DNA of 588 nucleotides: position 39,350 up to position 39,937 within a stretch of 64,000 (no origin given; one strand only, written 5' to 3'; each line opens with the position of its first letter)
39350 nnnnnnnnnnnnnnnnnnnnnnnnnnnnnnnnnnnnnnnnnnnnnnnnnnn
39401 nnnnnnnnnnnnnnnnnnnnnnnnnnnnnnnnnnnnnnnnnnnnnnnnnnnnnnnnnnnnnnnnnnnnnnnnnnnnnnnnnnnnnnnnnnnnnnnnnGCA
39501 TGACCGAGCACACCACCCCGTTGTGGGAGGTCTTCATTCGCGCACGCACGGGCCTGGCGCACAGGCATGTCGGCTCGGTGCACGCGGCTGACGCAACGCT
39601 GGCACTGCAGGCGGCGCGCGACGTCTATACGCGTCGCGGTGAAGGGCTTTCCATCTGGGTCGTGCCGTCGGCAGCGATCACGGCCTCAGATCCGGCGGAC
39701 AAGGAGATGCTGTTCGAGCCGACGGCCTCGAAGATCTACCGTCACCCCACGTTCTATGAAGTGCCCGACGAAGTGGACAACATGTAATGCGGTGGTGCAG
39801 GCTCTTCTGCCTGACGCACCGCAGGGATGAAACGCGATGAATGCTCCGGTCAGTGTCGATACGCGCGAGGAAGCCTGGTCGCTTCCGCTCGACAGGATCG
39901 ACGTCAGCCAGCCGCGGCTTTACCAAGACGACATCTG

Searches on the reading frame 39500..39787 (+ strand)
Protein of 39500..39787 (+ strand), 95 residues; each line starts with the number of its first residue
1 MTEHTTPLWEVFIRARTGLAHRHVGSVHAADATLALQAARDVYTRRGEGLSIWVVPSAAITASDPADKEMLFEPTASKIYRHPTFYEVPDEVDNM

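Call 4: search_protein_families(library=ncbifam, proteins=[window:39500-39787:+], max_evalue=0.00001)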
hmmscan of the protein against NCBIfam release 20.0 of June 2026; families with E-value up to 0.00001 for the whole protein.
window:39500-39787:+ (95 aa): 3 families
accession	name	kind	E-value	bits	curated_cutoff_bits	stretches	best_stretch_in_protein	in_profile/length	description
TIGR02157.1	PA_CoA_Oxy2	equivalog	6.3e-38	128.8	85.45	1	7-95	2-90/90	1,2-phenylacetyl-CoA epoxidase subunit PaaB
NF041867.1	paab_haloarch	equivalog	2.2e-15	56.6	150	1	8-89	2-81/100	1,2-phenylacetyl-CoA epoxidase subunit PaaB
TIGR04031.1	Htur_1727_fam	subfamily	7.7e-10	38.6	57.2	1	9-61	17-67/71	Htur_1727 family rSAM-partnered candidate RiPP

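Call 5: search_protein_families(library=pfam, proteins=[window:39500-39787:+], max_evalue=0.00001)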
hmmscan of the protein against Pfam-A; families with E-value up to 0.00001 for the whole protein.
window:39500-39787:+ (95 aa): 1 family
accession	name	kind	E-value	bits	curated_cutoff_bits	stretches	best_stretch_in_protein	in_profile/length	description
PF06243.16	PaaB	-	7.8e-40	135.4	27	1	7-92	3-88/89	Phenylacetic acid degradation B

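Call 47: find_homologous_proteins(query=window:39500-39784:+, max_evalue=1e-10)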
Query window:39500-39784:+ (95 aa): 7997 proteins with E <= 1e-10 among 8000 candidates; the best 120 are listed.
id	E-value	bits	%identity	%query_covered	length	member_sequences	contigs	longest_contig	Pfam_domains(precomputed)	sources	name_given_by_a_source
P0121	3.6e-53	195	95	100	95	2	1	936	PF06243.17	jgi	jgi:ring-1,2-phenylacetyl-CoA epoxidase subunit PaaB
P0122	4.7e-53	195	93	100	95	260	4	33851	PF06243.17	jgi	jgi:ring-1,2-phenylacetyl-CoA epoxidase subunit PaaB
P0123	5.1e-53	195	94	100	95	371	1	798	PF06243.17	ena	-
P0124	5.8e-53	195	94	100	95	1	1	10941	PF06243.17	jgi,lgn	jgi:ring-1,2-phenylacetyl-CoA epoxidase subunit PaaB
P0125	1.4e-51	190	93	100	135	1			PF06243.17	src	-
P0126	2.6e-51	189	91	100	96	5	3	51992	PF06243.17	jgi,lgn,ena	jgi:ring-1,2-phenylacetyl-CoA epoxidase subunit PaaB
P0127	1.0e-50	187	90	99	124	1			PF06243.17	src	-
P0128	1.9e-50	187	91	100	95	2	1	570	PF06243.17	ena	-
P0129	1.9e-50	187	93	99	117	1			PF06243.17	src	-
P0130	2.2e-50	186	89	100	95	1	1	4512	PF06243.17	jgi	jgi:ring-1,2-phenylacetyl-CoA epoxidase subunit PaaB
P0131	2.5e-50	186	90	99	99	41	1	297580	PF06243.17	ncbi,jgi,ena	jgi:ring-1,2-phenylacetyl-CoA epoxidase subunit PaaB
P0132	1.5e-49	184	88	100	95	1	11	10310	PF06243.17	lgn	-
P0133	2.2e-49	183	88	100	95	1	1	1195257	PF06243.17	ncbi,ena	-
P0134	2.5e-49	183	86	100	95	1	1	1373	PF06243.17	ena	-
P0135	2.6e-49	183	90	99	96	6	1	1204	PF06243.17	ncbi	-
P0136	3.7e-49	182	88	98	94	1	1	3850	PF06243.17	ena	-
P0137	4.0e-49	182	87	100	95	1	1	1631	PF06243.17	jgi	jgi:ring-1,2-phenylacetyl-CoA epoxidase subunit PaaB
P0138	5.6e-49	182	86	100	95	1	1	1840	PF06243.17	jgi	jgi:ring-1,2-phenylacetyl-CoA epoxidase subunit PaaB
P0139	5.7e-49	182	86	100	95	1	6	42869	PF06243.17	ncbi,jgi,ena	jgi:ring-1,2-phenylacetyl-CoA epoxidase subunit PaaB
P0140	6.5e-49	182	87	100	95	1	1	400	PF06243.17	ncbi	-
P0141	7.3e-49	181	88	100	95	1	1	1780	PF06243.17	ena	-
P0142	7.4e-49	181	89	97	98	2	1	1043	PF06243.17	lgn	-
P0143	8.8e-49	181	92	95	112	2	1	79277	PF06243.17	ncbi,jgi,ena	jgi:ring-1,2-phenylacetyl-CoA epoxidase subunit PaaB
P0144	8.8e-49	181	86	100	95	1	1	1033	PF06243.17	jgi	jgi:ring-1,2-phenylacetyl-CoA epoxidase subunit PaaB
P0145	9.0e-49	181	89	99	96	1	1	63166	PF06243.17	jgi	jgi:ring-1,2-phenylacetyl-CoA epoxidase subunit PaaB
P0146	9.0e-49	181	92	95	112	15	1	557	PF06243.17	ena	-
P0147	9.2e-49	181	87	100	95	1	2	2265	PF06243.17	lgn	-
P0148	1.0e-48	181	86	100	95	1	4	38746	PF06243.17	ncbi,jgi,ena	jgi:ring-1,2-phenylacetyl-CoA epoxidase subunit PaaB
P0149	1.2e-48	181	85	100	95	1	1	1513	PF06243.17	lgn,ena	-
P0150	1.2e-48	181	87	100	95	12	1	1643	PF06243.17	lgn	-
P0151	1.2e-48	181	86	100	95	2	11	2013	PF06243.17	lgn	-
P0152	1.3e-48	181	88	99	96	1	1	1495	PF06243.17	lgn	-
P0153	1.4e-48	181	88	100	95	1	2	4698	PF06243.17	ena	-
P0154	1.4e-48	181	87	100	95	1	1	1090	PF06243.17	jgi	jgi:ring-1,2-phenylacetyl-CoA epoxidase subunit PaaB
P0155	1.4e-48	181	85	100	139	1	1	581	PF06243.17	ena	-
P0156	1.5e-48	181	87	100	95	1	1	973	PF06243.17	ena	-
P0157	1.5e-48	181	85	100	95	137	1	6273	PF06243.17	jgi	jgi:ring-1,2-phenylacetyl-CoA epoxidase subunit PaaB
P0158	1.5e-48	180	85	100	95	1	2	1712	PF06243.17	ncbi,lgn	-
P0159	1.5e-48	180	88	99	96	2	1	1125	PF06243.17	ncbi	-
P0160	1.6e-48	180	85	100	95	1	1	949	PF06243.17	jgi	jgi:ring-1,2-phenylacetyl-CoA epoxidase subunit PaaB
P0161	1.7e-48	180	86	100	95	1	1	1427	PF06243.17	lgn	-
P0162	1.9e-48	180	86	100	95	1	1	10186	PF06243.17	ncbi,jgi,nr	ncbi:MAG: 1,2-phenylacetyl-CoA epoxidase subunit B [Rhodospirillales bacterium]|jgi:ring-1,2-phenyla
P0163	1.9e-48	180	85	100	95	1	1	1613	PF06243.17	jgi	jgi:ring-1,2-phenylacetyl-CoA epoxidase subunit PaaB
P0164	2.0e-48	180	87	100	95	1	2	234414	PF06243.17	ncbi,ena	-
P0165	2.1e-48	180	86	100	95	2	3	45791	PF06243.17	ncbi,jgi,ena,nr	ncbi:MAG TPA: 1,2-phenylacetyl-CoA epoxidase subunit PaaB [Acetobacteraceae bacterium]|nr:1,2-phenyl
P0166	2.1e-48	180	89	99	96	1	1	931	PF06243.17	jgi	jgi:ring-1,2-phenylacetyl-CoA epoxidase subunit PaaB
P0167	2.2e-48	180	86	100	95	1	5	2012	PF06243.17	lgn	-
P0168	2.2e-48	180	84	100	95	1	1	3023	PF06243.17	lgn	-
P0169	2.3e-48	180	87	99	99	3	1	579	PF06243.17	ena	-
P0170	2.3e-48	180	87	98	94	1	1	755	PF06243.17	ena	-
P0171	2.3e-48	180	86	100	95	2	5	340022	PF06243.17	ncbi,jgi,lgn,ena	jgi:ring-1,2-phenylacetyl-CoA epoxidase subunit PaaB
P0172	2.4e-48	180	86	100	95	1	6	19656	PF06243.17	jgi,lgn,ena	-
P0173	2.4e-48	180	86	100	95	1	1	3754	PF06243.17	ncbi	-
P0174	2.5e-48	180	86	100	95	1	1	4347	PF06243.17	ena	-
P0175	2.6e-48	180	87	100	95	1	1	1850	PF06243.17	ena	-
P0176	2.8e-48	180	84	100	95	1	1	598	PF06243.17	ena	-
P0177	3.0e-48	180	87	100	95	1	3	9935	PF06243.17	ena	-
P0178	3.0e-48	180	86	100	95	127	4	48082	PF06243.17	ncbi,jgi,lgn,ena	-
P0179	3.3e-48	179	86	100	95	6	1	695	PF06243.17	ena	-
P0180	3.5e-48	179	84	100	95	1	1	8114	PF06243.17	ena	-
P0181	4.0e-48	179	85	100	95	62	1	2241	PF06243.17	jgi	jgi:ring-1,2-phenylacetyl-CoA epoxidase subunit PaaB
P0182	4.0e-48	179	84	100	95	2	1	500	PF06243.17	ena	-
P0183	4.1e-48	179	85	100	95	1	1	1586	PF06243.17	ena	-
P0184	4.3e-48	179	86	100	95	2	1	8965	PF06243.17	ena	-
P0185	4.4e-48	179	84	100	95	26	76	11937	PF06243.17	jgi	jgi:ring-1,2-phenylacetyl-CoA epoxidase subunit PaaB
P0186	4.5e-48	179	85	100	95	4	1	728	PF06243.17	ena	-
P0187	4.7e-48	179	86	100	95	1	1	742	PF06243.17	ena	-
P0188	4.9e-48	179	89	95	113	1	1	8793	PF06243.17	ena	-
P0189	5.0e-48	179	89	96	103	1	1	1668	PF06243.17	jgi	jgi:ring-1,2-phenylacetyl-CoA epoxidase subunit PaaB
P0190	5.0e-48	179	89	96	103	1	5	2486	PF06243.17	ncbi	-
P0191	5.0e-48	179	89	96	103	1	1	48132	PF06243.17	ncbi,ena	-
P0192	5.4e-48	179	85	100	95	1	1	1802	PF06243.17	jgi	jgi:ring-1,2-phenylacetyl-CoA epoxidase subunit PaaB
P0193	5.5e-48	179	86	100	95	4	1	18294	PF06243.17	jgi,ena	-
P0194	5.9e-48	179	87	100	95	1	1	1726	PF06243.17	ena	-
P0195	6.4e-48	178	85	100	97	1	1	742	PF06243.17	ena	-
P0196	6.5e-48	178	85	100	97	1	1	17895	PF06243.17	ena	-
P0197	6.7e-48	178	85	100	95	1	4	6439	PF06243.17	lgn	-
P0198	7.0e-48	178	86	100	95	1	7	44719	PF06243.17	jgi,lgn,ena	jgi:ring-1,2-phenylacetyl-CoA epoxidase subunit PaaB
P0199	7.0e-48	178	85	100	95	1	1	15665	PF06243.17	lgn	-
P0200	7.2e-48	178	86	100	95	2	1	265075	PF06243.17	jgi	jgi:ring-1,2-phenylacetyl-CoA epoxidase subunit PaaB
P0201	7.6e-48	178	86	100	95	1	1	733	PF06243.17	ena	-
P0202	7.6e-48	178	84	100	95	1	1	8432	PF06243.17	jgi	jgi:ring-1,2-phenylacetyl-CoA epoxidase subunit PaaB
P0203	7.8e-48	178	84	100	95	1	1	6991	PF06243.17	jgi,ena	jgi:ring-1,2-phenylacetyl-CoA epoxidase subunit PaaB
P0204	7.9e-48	178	84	100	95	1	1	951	PF06243.17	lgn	-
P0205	8.1e-48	178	83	100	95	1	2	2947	PF06243.17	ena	-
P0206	8.8e-48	178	85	100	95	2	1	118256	PF06243.17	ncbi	-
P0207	8.9e-48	178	89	96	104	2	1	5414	PF06243.17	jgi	jgi:ring-1,2-phenylacetyl-CoA epoxidase subunit PaaB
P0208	8.9e-48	178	84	100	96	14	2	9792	PF06243.17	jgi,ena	jgi:ring-1,2-phenylacetyl-CoA epoxidase subunit PaaB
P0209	9.0e-48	178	84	100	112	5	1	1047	PF06243.17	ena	-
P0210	9.5e-48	178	85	100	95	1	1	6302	PF06243.17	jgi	jgi:ring-1,2-phenylacetyl-CoA epoxidase subunit PaaB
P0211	9.6e-48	178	85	100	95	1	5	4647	PF06243.17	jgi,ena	jgi:ring-1,2-phenylacetyl-CoA epoxidase subunit PaaB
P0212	9.7e-48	178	84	100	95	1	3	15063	PF06243.17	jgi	jgi:ring-1,2-phenylacetyl-CoA epoxidase subunit PaaB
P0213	9.8e-48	178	86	100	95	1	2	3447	PF06243.17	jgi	jgi:ring-1,2-phenylacetyl-CoA epoxidase subunit PaaB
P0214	9.9e-48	178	85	100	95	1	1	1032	PF06243.17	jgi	jgi:ring-1,2-phenylacetyl-CoA epoxidase subunit PaaB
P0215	1.0e-47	178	84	100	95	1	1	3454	PF06243.17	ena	-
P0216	1.0e-47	178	85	100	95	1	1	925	PF06243.17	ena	-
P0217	1.1e-47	178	84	100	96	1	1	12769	PF06243.17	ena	-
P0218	1.1e-47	178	84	99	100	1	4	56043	PF06243.17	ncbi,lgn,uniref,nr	ncbi:1,2-phenylacetyl-CoA epoxidase subunit B [Rhodoplanes sp. TEM]|uniref:1,2-phenylacetyl-CoA epox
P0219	1.1e-47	178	87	100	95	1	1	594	PF06243.17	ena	-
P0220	1.1e-47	178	86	98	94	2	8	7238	PF06243.17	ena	-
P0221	1.1e-47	178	84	100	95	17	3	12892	PF06243.17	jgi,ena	jgi:ring-1,2-phenylacetyl-CoA epoxidase subunit PaaB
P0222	1.2e-47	178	85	100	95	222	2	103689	PF06243.17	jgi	-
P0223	1.2e-47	178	84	100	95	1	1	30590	PF06243.17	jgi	jgi:ring-1,2-phenylacetyl-CoA epoxidase subunit PaaB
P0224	1.2e-47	178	83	100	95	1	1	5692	PF06243.17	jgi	jgi:ring-1,2-phenylacetyl-CoA epoxidase subunit PaaB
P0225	1.2e-47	178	84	100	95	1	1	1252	PF06243.17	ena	-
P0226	1.2e-47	178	84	100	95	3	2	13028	PF06243.17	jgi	-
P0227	1.2e-47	178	83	100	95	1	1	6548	PF06243.17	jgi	jgi:ring-1,2-phenylacetyl-CoA epoxidase subunit PaaB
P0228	1.3e-47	178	85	100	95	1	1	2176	PF06243.17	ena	-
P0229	1.3e-47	177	86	100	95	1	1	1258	PF06243.17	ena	-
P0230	1.5e-47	177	83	100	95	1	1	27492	PF06243.17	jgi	jgi:ring-1,2-phenylacetyl-CoA epoxidase subunit PaaB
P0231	1.6e-47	177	85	100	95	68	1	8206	PF06243.17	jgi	jgi:ring-1,2-phenylacetyl-CoA epoxidase subunit PaaB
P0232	1.6e-47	177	85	100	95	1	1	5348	PF06243.17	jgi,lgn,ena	-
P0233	1.6e-47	177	84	100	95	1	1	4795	PF06243.17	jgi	jgi:ring-1,2-phenylacetyl-CoA epoxidase subunit PaaB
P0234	1.6e-47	177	84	100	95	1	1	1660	PF06243.17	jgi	jgi:ring-1,2-phenylacetyl-CoA epoxidase subunit PaaB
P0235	1.7e-47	177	85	100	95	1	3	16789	PF06243.17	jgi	jgi:ring-1,2-phenylacetyl-CoA epoxidase subunit PaaB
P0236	1.7e-47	177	85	100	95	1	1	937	PF06243.17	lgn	-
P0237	1.7e-47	177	85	100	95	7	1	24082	PF06243.17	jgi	jgi:ring-1,2-phenylacetyl-CoA epoxidase subunit PaaB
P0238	1.8e-47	177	84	100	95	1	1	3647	PF06243.17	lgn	-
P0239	1.8e-47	177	85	100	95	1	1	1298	PF06243.17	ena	-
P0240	1.9e-47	177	85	100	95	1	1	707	PF06243.17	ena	-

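Call 48: find_encoding_contigs(protein=P0133, flank=10000, max_places=2)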
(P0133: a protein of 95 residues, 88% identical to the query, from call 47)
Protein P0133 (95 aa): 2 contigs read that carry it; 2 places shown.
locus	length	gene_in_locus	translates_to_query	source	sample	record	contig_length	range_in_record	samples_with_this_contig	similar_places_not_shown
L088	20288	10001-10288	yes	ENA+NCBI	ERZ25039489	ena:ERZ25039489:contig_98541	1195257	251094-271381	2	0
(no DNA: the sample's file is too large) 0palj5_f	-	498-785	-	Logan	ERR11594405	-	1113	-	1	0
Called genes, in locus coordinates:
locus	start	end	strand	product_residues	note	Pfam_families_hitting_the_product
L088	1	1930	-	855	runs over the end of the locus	PF05378:Hydant_A_N, PF01968:Hydantoinase_A, PF19278:Hydant_A_C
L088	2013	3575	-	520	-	PF10082:BBP2_2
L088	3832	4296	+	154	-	-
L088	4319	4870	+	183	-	-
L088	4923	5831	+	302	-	-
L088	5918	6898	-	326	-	PF00903:Glyoxalase (weak), PF13669:Glyoxalase_4 (faint), PF00903:Glyoxalase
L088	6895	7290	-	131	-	PF02962:CHMI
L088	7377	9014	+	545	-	PF02776:TPP_enzyme_N, PF00205:TPP_enzyme_M, PF02775:TPP_enzyme_C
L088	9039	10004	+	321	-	PF05138:PaaA_PaaC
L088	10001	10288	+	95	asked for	PF06243:PaaB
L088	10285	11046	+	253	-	PF05138:PaaA_PaaC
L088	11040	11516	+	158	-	PF01883:FeS_assembly_P, PF23451:Zn_ribbon_PaaD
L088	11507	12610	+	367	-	PF00970:FAD_binding_6, PF00175:NAD_binding_1, PF00111:Fer2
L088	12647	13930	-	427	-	PF06808:DctM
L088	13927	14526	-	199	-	PF04290:DctQ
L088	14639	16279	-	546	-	PF02776:TPP_enzyme_N, PF00205:TPP_enzyme_M, PF02775:TPP_enzyme_C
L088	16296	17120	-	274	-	PF01370:Epimerase, PF16363:GDP_Man_Dehyd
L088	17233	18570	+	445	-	PF01425:Amidase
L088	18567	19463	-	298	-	PF03446:NAD_binding_2, PF03807:F420_oxidored (weak), PF14833:NAD_binding_11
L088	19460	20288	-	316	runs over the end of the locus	PF00561:Abhydrolase_1, PF12146:Hydrolase_4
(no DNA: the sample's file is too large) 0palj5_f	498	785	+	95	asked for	PF06243:PaaB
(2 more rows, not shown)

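Call 49: find_encoding_contigs(protein=P0165, flank=10000, max_places=2)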
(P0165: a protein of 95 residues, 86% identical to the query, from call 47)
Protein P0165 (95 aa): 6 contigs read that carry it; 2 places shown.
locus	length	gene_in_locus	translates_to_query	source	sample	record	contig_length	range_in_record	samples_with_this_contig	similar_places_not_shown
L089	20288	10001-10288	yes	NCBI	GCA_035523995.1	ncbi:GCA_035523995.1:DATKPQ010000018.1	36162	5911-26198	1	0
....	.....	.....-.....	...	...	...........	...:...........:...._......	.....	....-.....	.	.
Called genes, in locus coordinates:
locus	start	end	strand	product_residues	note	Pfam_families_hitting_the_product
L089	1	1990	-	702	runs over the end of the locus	PF03704:BTAD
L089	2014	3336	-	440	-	PF02624:YcaO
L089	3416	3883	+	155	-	-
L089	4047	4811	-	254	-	-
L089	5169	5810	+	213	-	-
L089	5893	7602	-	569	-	PF13428:TPR_14 (faint), PF13432:TPR_16 (faint), PF14559:TPR_19 (faint), PF07719:TPR_2 (faint), PF13174:TPR_6 (faint), PF13176:TPR_7 (faint), PF13371:TPR_9 (faint), PF00515:TPR_1 (faint), +2 more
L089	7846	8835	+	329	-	PF12833:HTH_18, PF00165:HTH_AraC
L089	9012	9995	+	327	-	PF05138:PaaA_PaaC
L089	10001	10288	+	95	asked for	PF06243:PaaB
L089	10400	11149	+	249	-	PF05138:PaaA_PaaC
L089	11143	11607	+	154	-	PF01883:FeS_assembly_P, PF23451:Zn_ribbon_PaaD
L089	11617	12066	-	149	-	PF00359:PTS_EIIA_2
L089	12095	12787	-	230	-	PF00072:Response_reg, PF00486:Trans_reg_C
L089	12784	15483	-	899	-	PF02702:KdpD, PF00582:Usp, PF13493:DUF4118, PF13492:GAF_3, PF00512:HisKA, PF02518:HATPase_c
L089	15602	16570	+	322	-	PF00389:2-Hacid_dh, PF02826:2-Hacid_dh_C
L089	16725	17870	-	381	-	PF00069:Pkinase, PF07714:PK_Tyr_Ser-Thr, PF26309:DUF8082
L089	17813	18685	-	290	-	PF11845:Tll0287-like, PF00672:HAMP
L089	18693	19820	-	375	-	-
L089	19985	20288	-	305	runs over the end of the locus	PF12710:HAD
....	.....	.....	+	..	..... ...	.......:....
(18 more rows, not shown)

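Call 50: find_encoding_contigs(protein=P0171, flank=10000, max_places=2)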
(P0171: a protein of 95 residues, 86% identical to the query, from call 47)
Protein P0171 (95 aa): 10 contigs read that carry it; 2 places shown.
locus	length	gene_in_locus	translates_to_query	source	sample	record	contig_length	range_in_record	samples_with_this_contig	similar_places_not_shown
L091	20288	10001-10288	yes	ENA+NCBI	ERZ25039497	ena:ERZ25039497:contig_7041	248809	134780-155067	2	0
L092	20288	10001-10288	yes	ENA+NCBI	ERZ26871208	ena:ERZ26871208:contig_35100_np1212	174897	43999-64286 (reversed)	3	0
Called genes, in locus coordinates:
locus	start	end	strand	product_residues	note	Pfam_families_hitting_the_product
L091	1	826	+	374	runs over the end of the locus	PF01168:Ala_racemase_N, PF14031:D-ser_dehydrat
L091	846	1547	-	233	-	PF03992:ABM (faint)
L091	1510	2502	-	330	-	PF00561:Abhydrolase_1, PF12146:Hydrolase_4, PF12697:Abhydrolase_6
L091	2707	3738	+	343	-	PF07690:MFS_1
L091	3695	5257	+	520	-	PF13701:DDE_Tnp_1_4, PF01609:DDE_Tnp_1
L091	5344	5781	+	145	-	PF07690:MFS_1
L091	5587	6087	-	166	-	PF01739:CheR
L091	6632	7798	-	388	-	PF02771:Acyl-CoA_dh_N, PF02770:Acyl-CoA_dh_M, PF00441:Acyl-CoA_dh_1, PF08028:Acyl-CoA_dh_2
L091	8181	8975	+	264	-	PF03988:DUF347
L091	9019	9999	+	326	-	PF05138:PaaA_PaaC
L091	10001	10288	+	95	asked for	PF06243:PaaB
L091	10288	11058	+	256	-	PF05138:PaaA_PaaC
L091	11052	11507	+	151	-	PF01883:FeS_assembly_P, PF23451:Zn_ribbon_PaaD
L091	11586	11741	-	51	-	PF11295:DUF3096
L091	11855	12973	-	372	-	PF02771:Acyl-CoA_dh_N, PF02770:Acyl-CoA_dh_M, PF00441:Acyl-CoA_dh_1, PF22924:ACOX_C_alpha1 (faint), PF08028:Acyl-CoA_dh_2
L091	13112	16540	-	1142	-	PF01558:POR, PF20169:DUF6537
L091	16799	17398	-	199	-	PF12146:Hydrolase_4, PF12697:Abhydrolase_6 (faint)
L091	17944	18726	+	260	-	PF04116:FA_hydroxylase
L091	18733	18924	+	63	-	-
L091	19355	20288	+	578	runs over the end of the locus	PF02776:TPP_enzyme_N, PF00205:TPP_enzyme_M, PF02775:TPP_enzyme_C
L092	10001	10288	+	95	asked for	PF06243:PaaB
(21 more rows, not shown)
